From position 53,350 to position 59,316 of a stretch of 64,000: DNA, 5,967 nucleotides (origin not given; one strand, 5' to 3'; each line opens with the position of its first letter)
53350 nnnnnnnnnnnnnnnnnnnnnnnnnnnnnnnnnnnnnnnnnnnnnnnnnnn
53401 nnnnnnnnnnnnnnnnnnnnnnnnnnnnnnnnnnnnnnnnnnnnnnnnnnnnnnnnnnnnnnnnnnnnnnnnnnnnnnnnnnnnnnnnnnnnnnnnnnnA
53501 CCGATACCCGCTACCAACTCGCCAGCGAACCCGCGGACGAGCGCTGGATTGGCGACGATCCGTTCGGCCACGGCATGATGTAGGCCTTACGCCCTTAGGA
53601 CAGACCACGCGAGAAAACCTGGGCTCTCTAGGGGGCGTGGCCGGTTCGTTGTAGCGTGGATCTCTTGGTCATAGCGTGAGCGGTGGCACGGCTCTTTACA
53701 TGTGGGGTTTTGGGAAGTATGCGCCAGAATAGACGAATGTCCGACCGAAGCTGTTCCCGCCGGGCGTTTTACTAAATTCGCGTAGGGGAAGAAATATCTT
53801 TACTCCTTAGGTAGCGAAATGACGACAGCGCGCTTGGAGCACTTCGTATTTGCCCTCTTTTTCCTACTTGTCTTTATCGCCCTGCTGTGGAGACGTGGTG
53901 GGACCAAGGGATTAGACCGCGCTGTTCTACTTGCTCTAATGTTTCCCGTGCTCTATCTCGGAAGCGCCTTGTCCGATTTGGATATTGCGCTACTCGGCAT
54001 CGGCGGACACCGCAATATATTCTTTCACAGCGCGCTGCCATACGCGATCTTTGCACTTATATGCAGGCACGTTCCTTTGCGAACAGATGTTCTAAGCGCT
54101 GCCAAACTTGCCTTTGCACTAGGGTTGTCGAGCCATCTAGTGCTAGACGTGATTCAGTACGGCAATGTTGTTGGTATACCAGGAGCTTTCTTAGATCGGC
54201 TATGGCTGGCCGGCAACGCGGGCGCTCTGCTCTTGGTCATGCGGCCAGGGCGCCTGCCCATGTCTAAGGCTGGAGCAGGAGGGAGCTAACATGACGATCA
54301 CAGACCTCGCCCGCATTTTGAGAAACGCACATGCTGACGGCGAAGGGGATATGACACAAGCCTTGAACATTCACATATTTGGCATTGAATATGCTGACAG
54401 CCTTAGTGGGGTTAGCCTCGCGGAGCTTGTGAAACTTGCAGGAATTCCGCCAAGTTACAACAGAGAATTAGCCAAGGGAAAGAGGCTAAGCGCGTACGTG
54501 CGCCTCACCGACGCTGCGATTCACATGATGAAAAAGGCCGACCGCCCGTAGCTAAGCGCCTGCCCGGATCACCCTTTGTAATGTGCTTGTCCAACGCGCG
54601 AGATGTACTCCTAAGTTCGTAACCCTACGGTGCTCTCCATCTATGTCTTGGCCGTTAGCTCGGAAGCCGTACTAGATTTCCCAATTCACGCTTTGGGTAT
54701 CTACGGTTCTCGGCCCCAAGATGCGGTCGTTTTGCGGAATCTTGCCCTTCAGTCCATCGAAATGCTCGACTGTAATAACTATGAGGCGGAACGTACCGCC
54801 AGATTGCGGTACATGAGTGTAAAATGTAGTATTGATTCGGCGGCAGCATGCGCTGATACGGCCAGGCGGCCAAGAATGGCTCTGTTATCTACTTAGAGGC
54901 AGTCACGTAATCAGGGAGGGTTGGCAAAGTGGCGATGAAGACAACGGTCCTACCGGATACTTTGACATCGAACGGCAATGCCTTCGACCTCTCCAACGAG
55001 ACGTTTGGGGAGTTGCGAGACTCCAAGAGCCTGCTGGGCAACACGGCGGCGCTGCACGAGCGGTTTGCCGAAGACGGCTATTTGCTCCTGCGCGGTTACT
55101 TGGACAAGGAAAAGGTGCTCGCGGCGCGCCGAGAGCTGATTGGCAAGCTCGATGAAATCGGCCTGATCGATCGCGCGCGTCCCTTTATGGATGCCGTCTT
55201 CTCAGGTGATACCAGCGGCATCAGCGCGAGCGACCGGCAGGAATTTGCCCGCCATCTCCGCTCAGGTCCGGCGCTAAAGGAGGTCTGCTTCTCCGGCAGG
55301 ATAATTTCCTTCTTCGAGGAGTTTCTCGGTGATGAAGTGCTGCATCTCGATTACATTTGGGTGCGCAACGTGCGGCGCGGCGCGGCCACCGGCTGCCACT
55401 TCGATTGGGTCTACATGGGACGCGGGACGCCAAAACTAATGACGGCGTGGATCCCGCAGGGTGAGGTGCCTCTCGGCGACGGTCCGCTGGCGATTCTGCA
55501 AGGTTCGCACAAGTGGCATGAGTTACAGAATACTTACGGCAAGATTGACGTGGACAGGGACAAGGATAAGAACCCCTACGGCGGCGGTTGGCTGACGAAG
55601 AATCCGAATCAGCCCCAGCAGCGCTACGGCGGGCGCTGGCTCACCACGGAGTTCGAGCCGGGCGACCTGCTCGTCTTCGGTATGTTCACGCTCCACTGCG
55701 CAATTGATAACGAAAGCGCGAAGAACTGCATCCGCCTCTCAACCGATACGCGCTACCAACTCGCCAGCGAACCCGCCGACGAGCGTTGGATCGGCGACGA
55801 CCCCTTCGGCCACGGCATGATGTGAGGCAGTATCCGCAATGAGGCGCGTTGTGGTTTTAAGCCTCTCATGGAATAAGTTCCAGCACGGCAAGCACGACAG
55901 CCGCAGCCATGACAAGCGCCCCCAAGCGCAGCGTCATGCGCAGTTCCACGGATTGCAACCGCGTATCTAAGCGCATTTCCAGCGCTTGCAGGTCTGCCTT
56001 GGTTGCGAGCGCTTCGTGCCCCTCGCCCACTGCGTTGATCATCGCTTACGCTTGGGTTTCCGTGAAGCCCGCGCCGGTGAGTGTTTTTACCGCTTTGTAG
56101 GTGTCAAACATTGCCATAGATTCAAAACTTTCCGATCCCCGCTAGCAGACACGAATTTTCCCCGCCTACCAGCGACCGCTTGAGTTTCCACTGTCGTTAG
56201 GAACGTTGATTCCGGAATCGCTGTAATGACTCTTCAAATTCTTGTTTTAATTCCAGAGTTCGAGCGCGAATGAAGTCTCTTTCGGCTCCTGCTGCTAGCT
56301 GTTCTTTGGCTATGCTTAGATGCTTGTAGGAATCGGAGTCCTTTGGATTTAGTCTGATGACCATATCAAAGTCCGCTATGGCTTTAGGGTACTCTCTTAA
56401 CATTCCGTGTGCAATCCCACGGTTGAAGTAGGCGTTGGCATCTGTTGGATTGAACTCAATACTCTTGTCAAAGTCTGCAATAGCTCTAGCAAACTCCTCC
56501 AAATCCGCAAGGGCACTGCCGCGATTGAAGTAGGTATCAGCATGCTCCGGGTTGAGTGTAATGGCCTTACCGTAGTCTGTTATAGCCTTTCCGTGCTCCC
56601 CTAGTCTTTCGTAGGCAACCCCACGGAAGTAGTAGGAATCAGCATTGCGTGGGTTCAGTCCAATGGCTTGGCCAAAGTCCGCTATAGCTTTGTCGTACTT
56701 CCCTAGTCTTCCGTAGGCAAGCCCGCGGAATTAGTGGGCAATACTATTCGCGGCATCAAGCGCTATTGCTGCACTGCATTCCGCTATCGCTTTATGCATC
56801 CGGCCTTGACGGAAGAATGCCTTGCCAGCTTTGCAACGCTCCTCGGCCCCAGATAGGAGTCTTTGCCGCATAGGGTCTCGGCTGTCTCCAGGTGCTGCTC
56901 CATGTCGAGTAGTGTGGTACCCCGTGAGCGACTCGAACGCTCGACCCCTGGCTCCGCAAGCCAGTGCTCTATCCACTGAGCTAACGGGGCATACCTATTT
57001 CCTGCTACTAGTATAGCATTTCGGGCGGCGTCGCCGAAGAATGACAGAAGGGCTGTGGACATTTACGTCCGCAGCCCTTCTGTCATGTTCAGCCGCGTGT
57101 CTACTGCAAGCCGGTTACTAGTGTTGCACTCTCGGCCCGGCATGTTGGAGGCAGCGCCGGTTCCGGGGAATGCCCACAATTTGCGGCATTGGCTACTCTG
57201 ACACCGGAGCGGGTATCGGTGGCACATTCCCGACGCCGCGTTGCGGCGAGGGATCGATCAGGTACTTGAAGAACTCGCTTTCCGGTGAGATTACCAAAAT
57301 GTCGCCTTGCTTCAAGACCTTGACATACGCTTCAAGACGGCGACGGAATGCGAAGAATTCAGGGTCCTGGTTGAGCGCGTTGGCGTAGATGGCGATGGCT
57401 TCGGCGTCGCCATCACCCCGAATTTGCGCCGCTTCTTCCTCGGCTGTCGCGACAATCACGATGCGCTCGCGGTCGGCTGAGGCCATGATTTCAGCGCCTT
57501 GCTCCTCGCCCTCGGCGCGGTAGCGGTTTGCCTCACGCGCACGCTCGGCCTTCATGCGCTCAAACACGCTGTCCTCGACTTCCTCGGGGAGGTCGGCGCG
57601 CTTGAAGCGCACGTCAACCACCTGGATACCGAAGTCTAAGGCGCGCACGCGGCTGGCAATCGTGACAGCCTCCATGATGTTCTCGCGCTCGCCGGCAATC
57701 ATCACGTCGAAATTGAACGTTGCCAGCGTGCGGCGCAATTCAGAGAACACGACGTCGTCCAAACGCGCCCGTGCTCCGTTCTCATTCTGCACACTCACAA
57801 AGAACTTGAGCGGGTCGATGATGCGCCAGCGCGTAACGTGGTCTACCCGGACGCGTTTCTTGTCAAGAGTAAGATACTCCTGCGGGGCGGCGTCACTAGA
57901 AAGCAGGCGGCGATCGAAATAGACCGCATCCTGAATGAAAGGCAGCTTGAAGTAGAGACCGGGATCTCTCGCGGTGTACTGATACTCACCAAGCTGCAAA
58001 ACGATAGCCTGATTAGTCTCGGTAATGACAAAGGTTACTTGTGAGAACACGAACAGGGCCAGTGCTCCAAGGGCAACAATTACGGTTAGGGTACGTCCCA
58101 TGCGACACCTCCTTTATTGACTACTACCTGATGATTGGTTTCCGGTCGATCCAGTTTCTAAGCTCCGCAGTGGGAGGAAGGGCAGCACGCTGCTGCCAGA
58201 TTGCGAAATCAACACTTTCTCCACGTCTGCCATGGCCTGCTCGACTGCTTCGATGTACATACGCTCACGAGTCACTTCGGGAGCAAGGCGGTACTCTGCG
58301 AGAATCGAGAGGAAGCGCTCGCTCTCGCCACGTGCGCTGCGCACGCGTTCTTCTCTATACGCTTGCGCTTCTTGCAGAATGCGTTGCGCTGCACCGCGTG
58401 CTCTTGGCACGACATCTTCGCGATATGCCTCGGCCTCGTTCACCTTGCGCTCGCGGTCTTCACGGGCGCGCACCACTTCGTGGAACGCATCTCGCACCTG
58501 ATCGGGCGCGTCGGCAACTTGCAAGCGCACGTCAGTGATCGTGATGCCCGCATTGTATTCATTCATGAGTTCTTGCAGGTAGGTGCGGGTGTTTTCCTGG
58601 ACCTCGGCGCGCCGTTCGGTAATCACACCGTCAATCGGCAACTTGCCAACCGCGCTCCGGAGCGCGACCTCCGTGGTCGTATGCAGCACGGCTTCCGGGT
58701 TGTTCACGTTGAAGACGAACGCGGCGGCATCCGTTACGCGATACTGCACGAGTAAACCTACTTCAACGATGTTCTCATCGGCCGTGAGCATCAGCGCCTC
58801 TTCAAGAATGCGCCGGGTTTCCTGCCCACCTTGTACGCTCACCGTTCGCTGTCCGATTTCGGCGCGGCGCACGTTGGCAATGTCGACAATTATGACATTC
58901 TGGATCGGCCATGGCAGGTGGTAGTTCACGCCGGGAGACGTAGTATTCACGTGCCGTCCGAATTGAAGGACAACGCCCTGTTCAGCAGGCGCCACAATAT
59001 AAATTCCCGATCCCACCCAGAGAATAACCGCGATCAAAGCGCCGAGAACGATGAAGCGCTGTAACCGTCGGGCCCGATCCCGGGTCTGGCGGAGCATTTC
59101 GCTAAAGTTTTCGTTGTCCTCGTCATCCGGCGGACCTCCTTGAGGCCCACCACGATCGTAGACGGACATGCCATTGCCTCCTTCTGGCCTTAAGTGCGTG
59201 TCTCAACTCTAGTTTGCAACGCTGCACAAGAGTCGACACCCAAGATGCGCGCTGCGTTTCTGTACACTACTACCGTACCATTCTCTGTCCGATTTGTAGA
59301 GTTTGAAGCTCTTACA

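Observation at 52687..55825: Tandem duplicated PhyH-family dioxygenase genes split by a lower-GC insert carrying a YdjM-like membrane hydrolase and a small HTH-like gene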

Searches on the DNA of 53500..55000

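Call 89: search_rna_families(source=window, start=53500, end=55000, threshold=evalue, max_evalue=1)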
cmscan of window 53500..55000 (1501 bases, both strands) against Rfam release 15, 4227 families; matches with E-value up to 1: 3.
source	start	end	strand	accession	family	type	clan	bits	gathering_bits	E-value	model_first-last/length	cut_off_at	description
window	54430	54460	+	RF03485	mir-4000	Gene; miRNA;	-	21.9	58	0.19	1-54/54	no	mir-4000 microRNA precursor family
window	53817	53869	-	RF02063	STnc350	Gene; sRNA;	-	21.4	60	0.44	1-68/68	no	Salmonella enterica sRNA STnc350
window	54931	54966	+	RF01129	sR44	Gene; snRNA; snoRNA; CD-box;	-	15.2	45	0.83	1-55/55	no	Small nucleolar RNA sR44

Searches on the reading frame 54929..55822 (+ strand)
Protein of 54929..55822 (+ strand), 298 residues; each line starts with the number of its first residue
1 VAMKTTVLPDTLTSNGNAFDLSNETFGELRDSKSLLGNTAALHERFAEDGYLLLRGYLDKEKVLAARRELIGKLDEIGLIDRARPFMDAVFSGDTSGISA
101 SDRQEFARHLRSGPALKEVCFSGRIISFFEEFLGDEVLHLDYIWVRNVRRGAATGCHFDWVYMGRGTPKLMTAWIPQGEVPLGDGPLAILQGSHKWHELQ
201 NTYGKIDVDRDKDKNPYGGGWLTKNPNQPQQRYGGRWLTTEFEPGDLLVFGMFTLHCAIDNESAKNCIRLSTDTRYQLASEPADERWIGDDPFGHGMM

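Call 5: search_protein_families(library=pfam, proteins=[window:54929-55822:+], max_evalue=0.1)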
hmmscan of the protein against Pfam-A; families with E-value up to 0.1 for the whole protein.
window:54929-55822:+ (298 aa): 1 family
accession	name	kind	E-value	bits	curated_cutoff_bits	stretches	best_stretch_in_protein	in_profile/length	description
PF05721.19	PhyH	-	6.6e-14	53.1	22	1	46-265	1-209/213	Phytanoyl-CoA dioxygenase (PhyH)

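Call 16: search_protein_families(library=ncbifam, proteins=[window:54929-55822:+], max_evalue=0.1)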
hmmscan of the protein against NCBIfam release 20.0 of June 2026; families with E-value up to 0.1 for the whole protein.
window:54929-55822:+ (298 aa): 1 family
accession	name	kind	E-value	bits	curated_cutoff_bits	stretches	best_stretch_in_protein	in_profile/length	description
NF045813.1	DxPntBtaHylase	equivalog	1.7e-14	53.9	550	1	24-281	3-252/285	1-deoxypentalenic acid 11-beta-hydroxylase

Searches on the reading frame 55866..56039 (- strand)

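Call 5: search_protein_families(library=pfam, proteins=[window:55866-56039:-], max_evalue=0.1)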
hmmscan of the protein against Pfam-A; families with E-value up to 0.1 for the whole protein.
window:55866-56039:- (57 aa): 1 family
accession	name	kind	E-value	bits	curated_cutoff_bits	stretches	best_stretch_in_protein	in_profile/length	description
PF23689.1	YldA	-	0.044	14.4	27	1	39-55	9-25/29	YldA-like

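Call 16: search_protein_families(library=ncbifam, proteins=[window:55866-56039:-], max_evalue=0.1)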
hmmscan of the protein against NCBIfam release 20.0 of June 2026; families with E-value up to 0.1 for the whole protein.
window:55866-56039:- (57 aa): 0 families

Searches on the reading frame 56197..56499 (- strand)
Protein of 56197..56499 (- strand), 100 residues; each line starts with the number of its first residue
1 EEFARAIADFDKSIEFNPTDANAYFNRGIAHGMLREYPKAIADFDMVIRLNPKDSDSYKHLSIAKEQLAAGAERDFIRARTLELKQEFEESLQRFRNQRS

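Call 5: search_protein_families(library=pfam, proteins=[window:56197-56499:-], max_evalue=0.1)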
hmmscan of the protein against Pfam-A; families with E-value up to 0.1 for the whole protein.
window:56197-56499:- (100 aa): 12 families
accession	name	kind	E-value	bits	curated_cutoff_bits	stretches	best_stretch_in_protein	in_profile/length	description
PF00515.34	TPR_1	-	5e-14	51.9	27.8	2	21-54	1-34/34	Tetratricopeptide repeat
PF13431.12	TPR_17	-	3.3e-11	43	24.4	1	10-42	2-34/34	Tetratricopeptide repeat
PF07719.23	TPR_2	-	5.4e-11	42.2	27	1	21-54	1-34/34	Tetratricopeptide repeat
PF13414.12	TPR_11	-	1.4e-10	41.1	26.8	1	2-32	9-39/42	TPR repeat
PF13371.12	TPR_9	-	1.9e-06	28.2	35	1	1-57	9-65/73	Tetratricopeptide repeat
PF13432.12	TPR_16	-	1.5e-05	25.8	32.7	1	2-54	12-64/65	Tetratricopeptide repeat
PF13181.12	TPR_8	-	0.00068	20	25.7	0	21-54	1-34/34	Tetratricopeptide repeat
PF13428.12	TPR_14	-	0.0083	17.2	23.5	0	23-61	3-41/44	Tetratricopeptide repeat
PF13424.12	TPR_12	-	0.012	16.2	30.1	0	5-50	28-74/77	Tetratricopeptide repeat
PF13174.12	TPR_6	-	0.02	15.9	26.3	0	23-53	2-32/33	Tetratricopeptide repeat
PF09123.17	DUF1931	-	0.058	14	21.8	1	58-97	29-68/138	Domain of unknown function (DUF1931)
PF14559.12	TPR_19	-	0.09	13.6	25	0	2-60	6-63/68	Tetratricopeptide repeat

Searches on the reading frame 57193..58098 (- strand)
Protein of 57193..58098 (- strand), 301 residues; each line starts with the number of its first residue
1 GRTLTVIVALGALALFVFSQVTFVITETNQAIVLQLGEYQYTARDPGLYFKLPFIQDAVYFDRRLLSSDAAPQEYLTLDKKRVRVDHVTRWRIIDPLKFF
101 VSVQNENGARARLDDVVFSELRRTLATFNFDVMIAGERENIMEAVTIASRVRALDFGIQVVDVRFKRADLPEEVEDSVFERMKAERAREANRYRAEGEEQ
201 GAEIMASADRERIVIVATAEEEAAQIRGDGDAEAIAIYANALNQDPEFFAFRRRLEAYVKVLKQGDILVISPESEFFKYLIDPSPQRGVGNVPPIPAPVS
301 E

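Call 74: search_protein_families(library=pfam, proteins=[window:57193-58098:-], max_evalue=0.00001)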
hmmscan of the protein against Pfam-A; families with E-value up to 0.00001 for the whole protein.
window:57193-58098:- (301 aa): 1 family
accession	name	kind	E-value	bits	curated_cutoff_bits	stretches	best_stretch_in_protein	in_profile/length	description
PF01145.31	Band_7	-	1.2e-28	100.8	23.6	1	24-198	2-175/176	SPFH domain / Band 7 family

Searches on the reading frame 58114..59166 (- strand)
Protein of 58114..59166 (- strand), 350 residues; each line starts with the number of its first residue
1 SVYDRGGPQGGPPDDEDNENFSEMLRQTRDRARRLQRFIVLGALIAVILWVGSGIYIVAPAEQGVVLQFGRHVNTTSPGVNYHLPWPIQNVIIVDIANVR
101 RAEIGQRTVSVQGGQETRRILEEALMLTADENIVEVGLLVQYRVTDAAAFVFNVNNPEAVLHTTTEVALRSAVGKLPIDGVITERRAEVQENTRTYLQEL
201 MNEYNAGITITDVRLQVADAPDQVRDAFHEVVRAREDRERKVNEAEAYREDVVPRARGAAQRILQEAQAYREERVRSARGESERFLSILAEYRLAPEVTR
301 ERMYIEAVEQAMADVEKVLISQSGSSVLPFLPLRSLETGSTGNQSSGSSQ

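Call 74: search_protein_families(library=pfam, proteins=[window:58114-59166:-], max_evalue=0.00001)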
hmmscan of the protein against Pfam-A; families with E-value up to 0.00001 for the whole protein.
window:58114-59166:- (350 aa): 1 family
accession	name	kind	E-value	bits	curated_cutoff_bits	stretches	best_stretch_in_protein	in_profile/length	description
PF01145.31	Band_7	-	1.6e-25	90.6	23.6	1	57-247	2-174/176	SPFH domain / Band 7 family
